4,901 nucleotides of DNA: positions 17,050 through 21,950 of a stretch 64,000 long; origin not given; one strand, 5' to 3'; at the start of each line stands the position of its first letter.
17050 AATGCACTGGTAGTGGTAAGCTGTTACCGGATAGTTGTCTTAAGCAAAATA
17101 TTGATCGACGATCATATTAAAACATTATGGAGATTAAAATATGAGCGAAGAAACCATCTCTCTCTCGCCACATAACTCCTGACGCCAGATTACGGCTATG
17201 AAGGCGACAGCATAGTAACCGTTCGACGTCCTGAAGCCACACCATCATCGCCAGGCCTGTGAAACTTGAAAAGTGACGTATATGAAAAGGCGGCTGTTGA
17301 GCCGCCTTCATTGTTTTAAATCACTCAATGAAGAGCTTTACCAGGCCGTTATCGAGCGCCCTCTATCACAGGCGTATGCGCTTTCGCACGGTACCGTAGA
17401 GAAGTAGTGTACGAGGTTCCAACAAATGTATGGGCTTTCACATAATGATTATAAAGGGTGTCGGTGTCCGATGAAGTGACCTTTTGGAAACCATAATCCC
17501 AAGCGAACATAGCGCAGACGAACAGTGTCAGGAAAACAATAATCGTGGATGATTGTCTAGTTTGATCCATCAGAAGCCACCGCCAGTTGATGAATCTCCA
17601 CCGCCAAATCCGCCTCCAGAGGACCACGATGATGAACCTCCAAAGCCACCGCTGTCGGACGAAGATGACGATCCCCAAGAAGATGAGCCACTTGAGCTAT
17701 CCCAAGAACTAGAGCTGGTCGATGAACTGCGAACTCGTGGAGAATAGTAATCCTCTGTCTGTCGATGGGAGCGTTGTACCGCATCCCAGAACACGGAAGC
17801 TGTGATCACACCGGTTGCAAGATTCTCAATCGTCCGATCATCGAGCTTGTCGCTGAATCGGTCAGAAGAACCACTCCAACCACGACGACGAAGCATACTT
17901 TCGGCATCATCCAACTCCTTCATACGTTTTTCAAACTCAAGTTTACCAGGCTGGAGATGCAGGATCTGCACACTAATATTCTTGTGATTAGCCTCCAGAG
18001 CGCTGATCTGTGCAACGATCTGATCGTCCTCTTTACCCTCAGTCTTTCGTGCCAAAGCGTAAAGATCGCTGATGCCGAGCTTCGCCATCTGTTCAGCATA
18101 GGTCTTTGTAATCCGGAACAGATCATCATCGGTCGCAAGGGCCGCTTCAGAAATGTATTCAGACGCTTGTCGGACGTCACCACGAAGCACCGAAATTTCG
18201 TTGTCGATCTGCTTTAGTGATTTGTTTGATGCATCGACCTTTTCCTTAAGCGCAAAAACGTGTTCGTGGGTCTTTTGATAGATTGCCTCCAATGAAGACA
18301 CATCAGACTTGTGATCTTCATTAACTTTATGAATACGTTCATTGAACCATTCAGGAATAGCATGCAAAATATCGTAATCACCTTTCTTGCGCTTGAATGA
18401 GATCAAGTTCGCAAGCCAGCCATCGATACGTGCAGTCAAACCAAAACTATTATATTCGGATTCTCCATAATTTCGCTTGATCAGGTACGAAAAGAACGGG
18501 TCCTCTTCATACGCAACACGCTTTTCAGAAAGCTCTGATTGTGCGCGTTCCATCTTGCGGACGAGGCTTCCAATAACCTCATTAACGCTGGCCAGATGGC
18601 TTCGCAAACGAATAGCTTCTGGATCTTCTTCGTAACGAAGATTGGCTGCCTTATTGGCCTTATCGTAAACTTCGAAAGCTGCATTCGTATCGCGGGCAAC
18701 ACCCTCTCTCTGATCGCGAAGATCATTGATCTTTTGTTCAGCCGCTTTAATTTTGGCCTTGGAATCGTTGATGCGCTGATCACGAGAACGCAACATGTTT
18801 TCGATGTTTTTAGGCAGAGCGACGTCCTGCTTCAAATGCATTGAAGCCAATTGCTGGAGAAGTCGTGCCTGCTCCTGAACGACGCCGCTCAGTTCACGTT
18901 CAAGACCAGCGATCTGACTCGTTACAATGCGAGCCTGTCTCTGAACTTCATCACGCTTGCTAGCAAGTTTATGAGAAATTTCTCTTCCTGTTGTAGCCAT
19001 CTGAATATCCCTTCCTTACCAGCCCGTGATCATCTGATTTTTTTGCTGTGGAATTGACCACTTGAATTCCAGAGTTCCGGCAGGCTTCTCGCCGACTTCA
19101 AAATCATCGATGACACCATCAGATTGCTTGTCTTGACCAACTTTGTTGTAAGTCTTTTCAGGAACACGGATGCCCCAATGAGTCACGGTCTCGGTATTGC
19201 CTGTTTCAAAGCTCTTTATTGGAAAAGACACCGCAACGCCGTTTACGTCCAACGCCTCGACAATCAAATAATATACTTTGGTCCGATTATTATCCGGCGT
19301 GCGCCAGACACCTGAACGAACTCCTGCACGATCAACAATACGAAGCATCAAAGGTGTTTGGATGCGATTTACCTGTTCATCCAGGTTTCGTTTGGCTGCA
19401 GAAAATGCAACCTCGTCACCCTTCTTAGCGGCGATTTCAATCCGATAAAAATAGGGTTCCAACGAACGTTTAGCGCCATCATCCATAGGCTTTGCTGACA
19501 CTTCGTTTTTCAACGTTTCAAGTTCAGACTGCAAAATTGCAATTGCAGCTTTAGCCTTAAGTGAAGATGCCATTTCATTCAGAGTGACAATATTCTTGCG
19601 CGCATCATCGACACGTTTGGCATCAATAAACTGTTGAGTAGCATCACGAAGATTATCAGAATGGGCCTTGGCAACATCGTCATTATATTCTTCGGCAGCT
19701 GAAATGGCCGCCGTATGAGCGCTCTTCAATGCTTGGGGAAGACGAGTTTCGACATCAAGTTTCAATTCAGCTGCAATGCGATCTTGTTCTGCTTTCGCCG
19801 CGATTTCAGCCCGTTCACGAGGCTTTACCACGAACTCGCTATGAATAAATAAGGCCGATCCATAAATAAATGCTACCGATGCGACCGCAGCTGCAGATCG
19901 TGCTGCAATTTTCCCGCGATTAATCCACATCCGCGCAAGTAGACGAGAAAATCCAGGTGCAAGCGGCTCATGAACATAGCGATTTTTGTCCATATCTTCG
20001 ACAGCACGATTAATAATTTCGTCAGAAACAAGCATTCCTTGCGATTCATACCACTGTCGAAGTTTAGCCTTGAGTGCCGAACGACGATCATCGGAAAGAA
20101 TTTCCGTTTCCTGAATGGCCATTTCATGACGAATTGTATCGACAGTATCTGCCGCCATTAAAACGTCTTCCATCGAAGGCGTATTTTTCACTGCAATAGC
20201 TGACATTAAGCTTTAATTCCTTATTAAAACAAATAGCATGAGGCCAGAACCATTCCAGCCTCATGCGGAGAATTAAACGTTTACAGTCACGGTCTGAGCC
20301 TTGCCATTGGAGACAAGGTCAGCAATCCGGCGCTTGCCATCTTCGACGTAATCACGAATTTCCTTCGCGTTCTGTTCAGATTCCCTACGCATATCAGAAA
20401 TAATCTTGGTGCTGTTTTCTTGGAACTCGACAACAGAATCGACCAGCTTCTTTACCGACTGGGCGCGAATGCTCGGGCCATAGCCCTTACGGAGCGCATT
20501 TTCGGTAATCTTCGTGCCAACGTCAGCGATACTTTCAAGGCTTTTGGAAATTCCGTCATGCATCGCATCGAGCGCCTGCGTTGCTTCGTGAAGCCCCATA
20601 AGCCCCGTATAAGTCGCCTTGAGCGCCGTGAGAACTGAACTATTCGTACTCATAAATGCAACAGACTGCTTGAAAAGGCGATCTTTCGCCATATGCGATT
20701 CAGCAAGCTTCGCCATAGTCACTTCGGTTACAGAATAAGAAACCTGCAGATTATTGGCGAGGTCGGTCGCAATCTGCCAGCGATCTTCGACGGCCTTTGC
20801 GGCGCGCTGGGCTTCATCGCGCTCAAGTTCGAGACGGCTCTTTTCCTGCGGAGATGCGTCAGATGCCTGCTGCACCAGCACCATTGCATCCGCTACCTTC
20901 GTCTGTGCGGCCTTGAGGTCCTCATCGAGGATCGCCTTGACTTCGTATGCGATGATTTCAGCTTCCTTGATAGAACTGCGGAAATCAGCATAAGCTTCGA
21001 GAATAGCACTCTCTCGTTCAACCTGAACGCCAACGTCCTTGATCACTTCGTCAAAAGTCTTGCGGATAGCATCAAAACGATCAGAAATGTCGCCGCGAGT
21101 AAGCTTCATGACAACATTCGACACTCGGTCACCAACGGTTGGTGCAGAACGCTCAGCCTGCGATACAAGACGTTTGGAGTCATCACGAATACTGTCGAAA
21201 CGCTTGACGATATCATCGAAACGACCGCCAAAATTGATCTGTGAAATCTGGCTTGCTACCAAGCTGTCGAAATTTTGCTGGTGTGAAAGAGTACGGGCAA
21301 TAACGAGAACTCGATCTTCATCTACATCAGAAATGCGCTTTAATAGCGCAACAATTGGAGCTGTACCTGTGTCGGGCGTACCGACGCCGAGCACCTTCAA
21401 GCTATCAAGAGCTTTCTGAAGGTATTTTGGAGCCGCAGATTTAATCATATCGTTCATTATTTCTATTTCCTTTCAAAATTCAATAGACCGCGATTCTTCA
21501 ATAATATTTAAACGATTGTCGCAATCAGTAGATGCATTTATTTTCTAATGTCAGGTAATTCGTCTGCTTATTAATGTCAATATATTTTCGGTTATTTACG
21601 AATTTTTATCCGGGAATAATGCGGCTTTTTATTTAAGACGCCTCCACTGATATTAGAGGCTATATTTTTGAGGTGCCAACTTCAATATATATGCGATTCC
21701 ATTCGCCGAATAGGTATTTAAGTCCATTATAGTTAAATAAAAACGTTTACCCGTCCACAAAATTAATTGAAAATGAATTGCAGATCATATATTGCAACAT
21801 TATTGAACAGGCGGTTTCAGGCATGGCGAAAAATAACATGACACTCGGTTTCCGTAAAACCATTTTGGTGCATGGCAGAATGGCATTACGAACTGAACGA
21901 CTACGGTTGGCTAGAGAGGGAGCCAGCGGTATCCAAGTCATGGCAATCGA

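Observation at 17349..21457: Four-gene operon: TelA-like, membrane-anchored protein, coiled-coil Gly/Ser-tail protein, coupled small TM protein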

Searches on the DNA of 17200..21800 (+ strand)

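Call 6: search_dna_similar(query=window:17200-21800:+, collection=ecoli_genomes, mode=near, max_rows=10)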
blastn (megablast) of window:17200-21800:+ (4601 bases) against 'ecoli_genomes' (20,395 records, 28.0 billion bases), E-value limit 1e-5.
No match.

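Call 7: search_dna_similar(query=window:17200-21800:+, collection=plasmids, mode=near, max_rows=10)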
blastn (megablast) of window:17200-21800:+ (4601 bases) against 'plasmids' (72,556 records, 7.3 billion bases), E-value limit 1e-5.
No match.

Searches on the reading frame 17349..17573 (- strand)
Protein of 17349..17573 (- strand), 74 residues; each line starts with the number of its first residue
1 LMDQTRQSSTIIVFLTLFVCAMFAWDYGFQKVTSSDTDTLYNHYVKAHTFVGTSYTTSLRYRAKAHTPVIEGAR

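Call 3: search_protein_families(library=pfam, proteins=[window:17349-17573:-], max_evalue=1)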
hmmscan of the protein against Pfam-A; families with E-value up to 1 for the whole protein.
window:17349-17573:- (74 aa): 1 family
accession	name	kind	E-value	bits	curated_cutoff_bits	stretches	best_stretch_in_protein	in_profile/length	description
PF05814.16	Ac76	-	0.024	15.1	22.5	1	1-46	16-61/83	Orf76 (Ac76)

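Call 4: search_protein_families(library=padloc, proteins=[window:17349-17573:-], max_evalue=1)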
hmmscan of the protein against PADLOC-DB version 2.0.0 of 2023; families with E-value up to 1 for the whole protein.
window:17349-17573:- (74 aa): 0 families

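Call 5: search_protein_families(library=ncbifam, proteins=[window:17349-17573:-], max_evalue=1)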
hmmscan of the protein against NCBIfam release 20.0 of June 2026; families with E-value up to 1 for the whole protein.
window:17349-17573:- (74 aa): 1 family
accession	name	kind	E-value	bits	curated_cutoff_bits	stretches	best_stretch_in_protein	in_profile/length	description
TIGR00964.1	secE_bact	equivalog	0.014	15.3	27.55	1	6-34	25-53/57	preprotein translocase subunit SecE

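Call 71: search_protein_families(library=phrogs, proteins=[window:17349-17570:-], max_evalue=0.01)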
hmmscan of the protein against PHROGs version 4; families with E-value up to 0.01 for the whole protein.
window:17349-17570:- (73 aa): 0 families
